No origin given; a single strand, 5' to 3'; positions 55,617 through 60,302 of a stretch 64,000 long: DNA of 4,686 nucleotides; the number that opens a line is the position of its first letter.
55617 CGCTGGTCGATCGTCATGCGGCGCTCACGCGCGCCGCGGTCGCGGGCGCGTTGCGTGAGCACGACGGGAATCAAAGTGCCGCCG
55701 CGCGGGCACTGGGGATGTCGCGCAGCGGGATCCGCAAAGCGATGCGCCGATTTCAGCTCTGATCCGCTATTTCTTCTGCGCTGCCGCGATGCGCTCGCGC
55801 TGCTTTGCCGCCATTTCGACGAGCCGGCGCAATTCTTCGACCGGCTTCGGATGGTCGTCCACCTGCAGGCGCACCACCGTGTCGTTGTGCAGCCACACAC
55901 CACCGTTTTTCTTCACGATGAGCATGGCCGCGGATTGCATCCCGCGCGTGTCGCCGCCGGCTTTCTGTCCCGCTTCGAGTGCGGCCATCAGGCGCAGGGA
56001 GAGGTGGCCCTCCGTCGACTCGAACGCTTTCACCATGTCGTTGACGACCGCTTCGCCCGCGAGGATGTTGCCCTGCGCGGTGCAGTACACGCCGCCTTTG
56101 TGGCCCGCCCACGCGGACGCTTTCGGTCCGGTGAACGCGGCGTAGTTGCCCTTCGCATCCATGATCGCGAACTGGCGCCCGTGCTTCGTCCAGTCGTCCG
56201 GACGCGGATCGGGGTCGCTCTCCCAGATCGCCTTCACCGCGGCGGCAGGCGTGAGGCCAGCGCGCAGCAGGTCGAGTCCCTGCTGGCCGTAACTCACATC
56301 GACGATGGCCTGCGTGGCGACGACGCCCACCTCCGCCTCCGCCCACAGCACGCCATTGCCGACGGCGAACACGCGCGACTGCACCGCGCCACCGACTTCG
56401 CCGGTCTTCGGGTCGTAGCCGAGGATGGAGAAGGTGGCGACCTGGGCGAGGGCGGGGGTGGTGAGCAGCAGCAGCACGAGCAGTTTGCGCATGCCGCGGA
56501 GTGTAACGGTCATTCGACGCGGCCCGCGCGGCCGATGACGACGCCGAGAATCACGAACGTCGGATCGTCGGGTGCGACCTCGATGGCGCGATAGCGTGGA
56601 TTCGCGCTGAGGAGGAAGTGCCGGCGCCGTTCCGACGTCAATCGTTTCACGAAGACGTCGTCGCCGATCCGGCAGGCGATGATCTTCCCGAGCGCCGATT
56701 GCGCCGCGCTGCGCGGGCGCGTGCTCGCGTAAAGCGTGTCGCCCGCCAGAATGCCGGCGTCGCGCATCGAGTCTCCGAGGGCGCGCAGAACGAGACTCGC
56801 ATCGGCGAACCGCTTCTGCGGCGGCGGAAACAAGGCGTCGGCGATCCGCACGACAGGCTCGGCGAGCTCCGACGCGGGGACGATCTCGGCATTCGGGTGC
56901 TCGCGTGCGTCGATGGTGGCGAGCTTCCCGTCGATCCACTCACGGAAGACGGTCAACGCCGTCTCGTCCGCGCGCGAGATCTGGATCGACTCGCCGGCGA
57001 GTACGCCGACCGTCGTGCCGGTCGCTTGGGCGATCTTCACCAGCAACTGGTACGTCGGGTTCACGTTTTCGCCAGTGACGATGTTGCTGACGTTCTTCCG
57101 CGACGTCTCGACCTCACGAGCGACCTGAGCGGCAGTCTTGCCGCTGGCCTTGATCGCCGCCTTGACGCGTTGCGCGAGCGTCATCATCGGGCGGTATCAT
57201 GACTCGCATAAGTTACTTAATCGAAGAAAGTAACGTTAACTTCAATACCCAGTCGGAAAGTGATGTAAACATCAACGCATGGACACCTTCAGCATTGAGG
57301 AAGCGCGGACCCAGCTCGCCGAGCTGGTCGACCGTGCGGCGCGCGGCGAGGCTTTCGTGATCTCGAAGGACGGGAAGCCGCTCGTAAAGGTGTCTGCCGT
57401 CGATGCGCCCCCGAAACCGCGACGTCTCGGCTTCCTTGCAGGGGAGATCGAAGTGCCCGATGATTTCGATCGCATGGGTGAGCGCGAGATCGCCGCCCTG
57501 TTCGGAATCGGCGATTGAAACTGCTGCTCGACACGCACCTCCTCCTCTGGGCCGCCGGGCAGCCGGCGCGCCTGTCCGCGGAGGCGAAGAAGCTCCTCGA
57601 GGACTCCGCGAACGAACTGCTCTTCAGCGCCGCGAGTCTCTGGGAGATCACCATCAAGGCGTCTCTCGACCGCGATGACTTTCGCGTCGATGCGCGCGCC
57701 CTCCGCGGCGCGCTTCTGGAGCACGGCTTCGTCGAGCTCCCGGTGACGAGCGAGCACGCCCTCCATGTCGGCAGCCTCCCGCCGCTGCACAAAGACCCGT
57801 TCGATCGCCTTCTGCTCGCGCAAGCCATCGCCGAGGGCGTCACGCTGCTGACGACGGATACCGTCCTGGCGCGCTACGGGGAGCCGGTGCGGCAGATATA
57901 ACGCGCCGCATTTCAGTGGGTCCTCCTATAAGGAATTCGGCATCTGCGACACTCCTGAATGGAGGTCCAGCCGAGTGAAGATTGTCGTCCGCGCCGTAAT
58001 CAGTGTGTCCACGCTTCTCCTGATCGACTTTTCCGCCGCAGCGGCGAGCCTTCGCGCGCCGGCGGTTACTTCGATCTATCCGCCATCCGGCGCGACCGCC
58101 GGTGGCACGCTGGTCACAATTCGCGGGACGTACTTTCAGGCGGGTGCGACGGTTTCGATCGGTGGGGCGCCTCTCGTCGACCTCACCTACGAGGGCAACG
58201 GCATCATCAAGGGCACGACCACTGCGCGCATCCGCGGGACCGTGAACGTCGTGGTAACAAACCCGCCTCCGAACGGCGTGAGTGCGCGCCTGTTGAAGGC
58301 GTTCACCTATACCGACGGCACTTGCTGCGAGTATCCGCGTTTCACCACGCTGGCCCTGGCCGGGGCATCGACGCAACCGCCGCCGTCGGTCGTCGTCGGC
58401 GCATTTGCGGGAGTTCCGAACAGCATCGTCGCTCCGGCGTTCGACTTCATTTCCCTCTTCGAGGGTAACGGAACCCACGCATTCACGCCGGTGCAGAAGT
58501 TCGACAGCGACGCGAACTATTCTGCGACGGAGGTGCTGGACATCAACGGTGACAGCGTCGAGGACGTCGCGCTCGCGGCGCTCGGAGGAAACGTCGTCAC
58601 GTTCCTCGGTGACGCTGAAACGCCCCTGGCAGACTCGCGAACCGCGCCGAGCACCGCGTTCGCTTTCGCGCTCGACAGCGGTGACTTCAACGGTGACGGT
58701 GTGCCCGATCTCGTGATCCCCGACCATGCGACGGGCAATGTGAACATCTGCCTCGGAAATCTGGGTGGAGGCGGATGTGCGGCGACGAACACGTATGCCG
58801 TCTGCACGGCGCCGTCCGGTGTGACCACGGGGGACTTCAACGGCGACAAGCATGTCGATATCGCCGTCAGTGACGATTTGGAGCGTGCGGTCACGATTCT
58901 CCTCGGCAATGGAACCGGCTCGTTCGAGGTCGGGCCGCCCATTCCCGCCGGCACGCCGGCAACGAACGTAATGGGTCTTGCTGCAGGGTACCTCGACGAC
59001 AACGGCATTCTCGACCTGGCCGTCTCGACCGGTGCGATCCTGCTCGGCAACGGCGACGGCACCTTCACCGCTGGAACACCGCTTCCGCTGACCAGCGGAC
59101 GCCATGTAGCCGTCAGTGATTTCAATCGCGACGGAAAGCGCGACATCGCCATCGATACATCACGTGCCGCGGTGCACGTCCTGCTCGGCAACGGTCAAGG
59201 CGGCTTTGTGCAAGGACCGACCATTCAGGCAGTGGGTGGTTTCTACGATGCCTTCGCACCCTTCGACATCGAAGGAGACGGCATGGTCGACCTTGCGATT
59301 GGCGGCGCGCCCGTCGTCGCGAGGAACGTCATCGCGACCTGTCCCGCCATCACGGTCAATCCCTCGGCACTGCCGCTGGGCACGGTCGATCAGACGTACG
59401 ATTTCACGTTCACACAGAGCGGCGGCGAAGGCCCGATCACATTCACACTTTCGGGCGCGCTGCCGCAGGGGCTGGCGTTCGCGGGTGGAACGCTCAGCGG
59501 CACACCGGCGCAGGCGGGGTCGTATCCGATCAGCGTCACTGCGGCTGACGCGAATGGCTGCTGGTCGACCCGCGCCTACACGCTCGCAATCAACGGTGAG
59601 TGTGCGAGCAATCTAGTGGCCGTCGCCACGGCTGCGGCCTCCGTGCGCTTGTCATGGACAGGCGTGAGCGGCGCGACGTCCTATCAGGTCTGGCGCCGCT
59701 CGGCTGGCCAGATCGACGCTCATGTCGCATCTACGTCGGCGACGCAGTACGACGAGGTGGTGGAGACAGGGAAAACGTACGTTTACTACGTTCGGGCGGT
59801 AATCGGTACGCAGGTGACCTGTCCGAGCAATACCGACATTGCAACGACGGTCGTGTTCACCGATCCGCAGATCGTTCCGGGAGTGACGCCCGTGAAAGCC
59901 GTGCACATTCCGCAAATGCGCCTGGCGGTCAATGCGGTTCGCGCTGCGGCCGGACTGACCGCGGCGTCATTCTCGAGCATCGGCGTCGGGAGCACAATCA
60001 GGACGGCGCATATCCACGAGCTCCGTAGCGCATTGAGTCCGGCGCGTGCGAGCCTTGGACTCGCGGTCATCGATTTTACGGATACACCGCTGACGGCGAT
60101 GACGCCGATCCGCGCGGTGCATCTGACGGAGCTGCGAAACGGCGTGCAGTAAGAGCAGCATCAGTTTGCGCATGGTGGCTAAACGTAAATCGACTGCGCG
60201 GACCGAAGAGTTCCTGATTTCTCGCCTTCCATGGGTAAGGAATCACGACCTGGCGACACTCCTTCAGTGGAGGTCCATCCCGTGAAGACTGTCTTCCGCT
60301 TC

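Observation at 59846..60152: Unassigned C-terminal module (FN3 followed by a ~35-aa repeat with core (I/V)(K/R)A(V/A)HxxELR) shared by four large secreted proteins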

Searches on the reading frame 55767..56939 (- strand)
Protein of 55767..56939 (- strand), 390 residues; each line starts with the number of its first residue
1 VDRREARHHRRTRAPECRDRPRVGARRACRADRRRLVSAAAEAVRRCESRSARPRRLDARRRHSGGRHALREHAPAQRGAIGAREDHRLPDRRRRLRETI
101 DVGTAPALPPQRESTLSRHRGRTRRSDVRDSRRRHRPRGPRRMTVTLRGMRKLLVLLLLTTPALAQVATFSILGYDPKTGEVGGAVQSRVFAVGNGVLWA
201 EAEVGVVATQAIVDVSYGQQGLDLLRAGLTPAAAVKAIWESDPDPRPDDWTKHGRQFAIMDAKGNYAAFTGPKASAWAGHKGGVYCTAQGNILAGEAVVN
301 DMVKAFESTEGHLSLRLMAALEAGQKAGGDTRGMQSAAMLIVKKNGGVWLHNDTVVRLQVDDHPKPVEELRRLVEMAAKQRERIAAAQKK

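Call 73: search_protein_families(library=pfam, proteins=[window:55767-56939:-], max_evalue=0.001)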
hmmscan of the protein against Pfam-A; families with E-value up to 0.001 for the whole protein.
window:55767-56939:- (390 aa): 1 family
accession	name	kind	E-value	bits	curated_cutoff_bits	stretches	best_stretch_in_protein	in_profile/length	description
PF06267.17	DUF1028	-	1.1e-67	228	26.2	1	169-370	1-193/193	Family of unknown function (DUF1028)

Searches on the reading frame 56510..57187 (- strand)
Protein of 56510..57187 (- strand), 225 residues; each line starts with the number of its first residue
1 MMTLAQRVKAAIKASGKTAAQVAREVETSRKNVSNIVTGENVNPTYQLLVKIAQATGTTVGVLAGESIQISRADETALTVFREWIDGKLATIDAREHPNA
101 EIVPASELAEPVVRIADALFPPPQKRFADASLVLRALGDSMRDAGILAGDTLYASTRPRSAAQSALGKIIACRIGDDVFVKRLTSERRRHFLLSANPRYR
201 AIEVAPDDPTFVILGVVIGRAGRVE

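Call 73: search_protein_families(library=pfam, proteins=[window:56510-57187:-], max_evalue=0.001)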
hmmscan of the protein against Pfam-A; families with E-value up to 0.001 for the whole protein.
window:56510-57187:- (225 aa): 3 families
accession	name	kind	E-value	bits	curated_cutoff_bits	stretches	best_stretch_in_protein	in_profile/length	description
PF00717.28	Peptidase_S24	-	8.2e-12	45.3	23.3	1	127-218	31-116/116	Peptidase S24-like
PF13560.12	HTH_31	-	4.8e-07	30.4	27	1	4-60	2-58/64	Helix-turn-helix domain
PF01381.28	HTH_3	-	1.6e-06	28.5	23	1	8-61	1-53/55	Helix-turn-helix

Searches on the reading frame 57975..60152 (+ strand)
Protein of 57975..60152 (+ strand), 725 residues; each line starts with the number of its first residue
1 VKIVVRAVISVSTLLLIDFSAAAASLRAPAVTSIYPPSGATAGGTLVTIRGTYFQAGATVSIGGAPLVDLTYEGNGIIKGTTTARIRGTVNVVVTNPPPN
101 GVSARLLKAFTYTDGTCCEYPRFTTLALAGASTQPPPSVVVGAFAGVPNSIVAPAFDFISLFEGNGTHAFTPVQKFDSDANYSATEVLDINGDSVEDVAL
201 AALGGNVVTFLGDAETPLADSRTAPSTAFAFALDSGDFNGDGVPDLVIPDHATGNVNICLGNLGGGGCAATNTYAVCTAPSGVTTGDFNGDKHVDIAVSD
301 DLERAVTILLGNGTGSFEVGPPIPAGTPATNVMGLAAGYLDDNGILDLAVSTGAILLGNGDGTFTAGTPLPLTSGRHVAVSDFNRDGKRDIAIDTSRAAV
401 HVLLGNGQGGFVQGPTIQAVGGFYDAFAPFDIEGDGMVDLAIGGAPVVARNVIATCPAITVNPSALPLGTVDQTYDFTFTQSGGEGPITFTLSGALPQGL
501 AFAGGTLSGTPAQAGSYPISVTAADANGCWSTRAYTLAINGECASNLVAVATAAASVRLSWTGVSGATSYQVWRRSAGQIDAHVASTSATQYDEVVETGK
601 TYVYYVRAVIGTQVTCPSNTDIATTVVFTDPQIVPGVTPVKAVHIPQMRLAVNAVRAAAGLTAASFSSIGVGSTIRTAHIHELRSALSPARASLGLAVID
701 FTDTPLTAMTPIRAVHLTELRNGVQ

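Call 3: search_protein_families(library=pfam, proteins=[window:57975-60152:+], max_evalue=1)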
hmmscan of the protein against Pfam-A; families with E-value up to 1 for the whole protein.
window:57975-60152:+ (725 aa): 7 families
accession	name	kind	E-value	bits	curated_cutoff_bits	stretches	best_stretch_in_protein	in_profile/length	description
PF13517.12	FG-GAP_3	-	2.4e-28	99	26.9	6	287-350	1-61/61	FG-GAP-like repeat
PF05345.18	He_PIG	-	5.7e-11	43.2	24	1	459-539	3-95/96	Putative Ig domain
PF01833.30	TIG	-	6e-10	39.4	20.9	1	29-100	1-73/84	IPT/TIG domain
PF01839.29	FG-GAP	-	1.7e-08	34.6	22.1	4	229-248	1-20/37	FG-GAP repeat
PF00801.26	PKD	-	0.018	15.5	23.5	1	473-528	13-70/80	PKD domain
PF21910.2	GH85_C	-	0.066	14.1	27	1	552-592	14-54/95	GH85 endohexosaminidases, C-terminal domain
PF00041.27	fn3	-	0.29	11.8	25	1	546-612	5-72/84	Fibronectin type III domain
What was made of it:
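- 57975..60152 (+): Gene C (725 aa, GTG start). Signal-like N-terminus, IPT/TIG, FG-GAP repeats, He_PIG Ig domain, FN3, three-repeat tail. Pfam TIG 6e-10, FG-GAP_3 2.4e-28, He_PIG 5.7e-11 (call 3).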

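Call 4: search_protein_families(library=ncbifam, proteins=[window:57975-60152:+], max_evalue=1)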
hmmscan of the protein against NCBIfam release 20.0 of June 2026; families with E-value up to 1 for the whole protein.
window:57975-60152:+ (725 aa): 2 families
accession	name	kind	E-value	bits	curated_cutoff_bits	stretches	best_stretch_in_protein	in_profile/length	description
NF058597.1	CoaZ_rpt_PGGG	domain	4.6e-08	33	30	1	28-103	2-80/88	choice-of-anchor Z repeating domain-containing protein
NF047539.1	XAC2610_fam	domain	1.3e-05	25.6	35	1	236-257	4-25/89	XAC2610-related protein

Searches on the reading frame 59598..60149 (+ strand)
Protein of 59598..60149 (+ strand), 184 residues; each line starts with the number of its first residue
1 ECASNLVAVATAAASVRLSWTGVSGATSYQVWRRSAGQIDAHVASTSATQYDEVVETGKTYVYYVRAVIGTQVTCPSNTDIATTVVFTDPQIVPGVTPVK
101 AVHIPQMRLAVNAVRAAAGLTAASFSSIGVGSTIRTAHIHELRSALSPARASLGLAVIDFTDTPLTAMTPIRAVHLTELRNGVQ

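Call 60: predict_structure(alignment_id=A7)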
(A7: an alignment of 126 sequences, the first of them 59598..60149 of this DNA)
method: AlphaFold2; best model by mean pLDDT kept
length: 184 residues; sequences in the alignment: 126
mean_pLDDT: 95.1   pTM: 0.90
mean pLDDT of the five models: 95.1, 94.9, 94.4, 94.0, 93.4
residues with pLDDT >= 90: 159; 70-90: 25; 50-70: 0; < 50: 0
segments of 3 or more residues with pLDDT < 50: none
pLDDT, mean of each block of 10 residues (from residue 1): 97 97 98 95 98 98 98 98 94 85 94 98 92 91 98 96 90 94 96
secondary structure, 60 per line:
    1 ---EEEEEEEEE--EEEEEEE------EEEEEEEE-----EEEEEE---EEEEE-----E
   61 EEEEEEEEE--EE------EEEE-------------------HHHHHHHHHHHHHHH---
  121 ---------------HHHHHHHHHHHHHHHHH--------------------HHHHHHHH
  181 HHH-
elements in order: E4-12 E15-21 E28-35 E41-46 E50-54 E60-69 E80-83 H103-117 H136-152 H173-183
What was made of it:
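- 59598..59849 (+): FN3 domain of C. Its last strand 'DIAT' runs straight into the tail with no linker. AF2 model shows seven strands, E4-E83 (call 60).
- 59850..60149 (+): Three-repeat helical domain of C (the finding). R1 59850-59957, R2 59967-60062, R3 60069-60149. Helices at tail residues 22-36, 55-71 and 92-102, counted from 59841. AF2 on FN3+tail: pLDDT 95.1, pTM 0.90 (call 60).
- On Fibronectin type III (PF00041), for the domain upstream of the tail: The AF2 model of C residues 542-725 has seven strands (call 60).
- It always follows a beta-sandwich with no linker, and it is predicted as one rigid body with that sandwich (pTM 0.90, call 60).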

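Call 62: fold_search(model_id=the predicted structure, library=pdb)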
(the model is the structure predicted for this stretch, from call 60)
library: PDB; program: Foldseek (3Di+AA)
matches with E <= 10: 1953; with E <= 0.001: 258
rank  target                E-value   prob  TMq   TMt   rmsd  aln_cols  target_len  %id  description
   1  3tes_A                1.9e-06  1.00  0.40  0.74   2.1        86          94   21  Crystal Structure of Tencon (released 2012-05-16)
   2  3mpc_A                3.3e-06  1.00  0.42  0.78   1.9        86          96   30  The crystal structure of a Fn3-like protein from Clostridium thermocellum (released 2010-08-11)
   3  6hnf_MODEL_1_A        5.1e-06  1.00  0.39  0.73   2.4        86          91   24  Structure in solution of human fibronectin type III-domain 14 (released 2018-10-10)
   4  7jgu                  5.4e-06  1.00  0.35  0.65   3.7        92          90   22  Structure of FN3tt mut (released 2021-07-21)
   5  7jgt                  7.2e-06  1.00  0.34  0.62   3.7        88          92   23  Crystal Structure of FN3tt (released 2021-07-21)
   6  7t87_C                8.2e-06  1.00  0.37  0.67   3.1        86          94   27  CRYSTAL STRUCTURE OF LEUKOCIDIN AB/CENTYRIN S17/FAB 214F COMPLEX (released 2023-01-11)
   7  5g56                  8.7e-06  1.00  0.42  0.11   2.1        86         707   30  THE TETRA-MODULAR CELLULOSOMAL ARABINOXYLANASE CtXyl5A STRUCTURE AS REVEALED BY X-RAY CRYSTALLOGRAPHY (released 2016-06-29)
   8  5l2h_D                8.7e-06  1.00  0.40  0.73   2.0        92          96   20  Crystal Structure of W26A mutant of anti-EGFR Centyrin P54AR4-83v2 (released 2016-11-02)
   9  6pol_C                9.8e-06  1.00  0.40  0.69   2.6        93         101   22  Crystal structure of the human NELL1 EGF1-3-Robo3 FN1 complex (released 2020-05-06)
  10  8bxr                  1.0e-05  1.00  0.39  0.24   2.5        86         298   24  Titin FnIII-domain I109-I111 (I/A4-A/A6) from the MIR region (released 2023-02-15)
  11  6pol_A                1.1e-05  1.00  0.37  0.63   3.9        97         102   21  Crystal structure of the human NELL1 EGF1-3-Robo3 FN1 complex (released 2020-05-06)
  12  4lpt_A                1.1e-05  1.00  0.37  0.68   3.1        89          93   24  Crystal structure of monomeric TENCON variant P54CR4-31 (released 2014-01-29)
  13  1x5z_MODEL_1_A        1.3e-05  1.00  0.42  0.65   5.3        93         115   16  Solution structure of the fibronectin type-III domain of human protein tyrosine phosphatase, receptor type, D  (released 2005-11-17)
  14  6pol_E                1.3e-05  1.00  0.37  0.64   3.9        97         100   21  Crystal structure of the human NELL1 EGF1-3-Robo3 FN1 complex (released 2020-05-06)
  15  7t82_E                1.4e-05  1.00  0.37  0.68   2.9        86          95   26  Crystal Structure of LEUKOCIDIN E/CENTYRIN S26/FAB B438 (released 2023-01-11)
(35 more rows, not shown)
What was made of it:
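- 59598..59849 (+): Foldseek E 2e-6, TMt 0.74-0.78 to solved FN3 domains (call 62).
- On Fibronectin type III (PF00041), for the domain upstream of the tail: Foldseek matches Tencon, the C. thermocellum Fn3-like protein and human FN3-14 at E 2e-6 to 5e-6, TMt 0.73-0.78 (call 62).
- Checked: Foldseek gives E 2e-6 and TMt 0.74-0.78 to solved FN3 domains (call 62).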
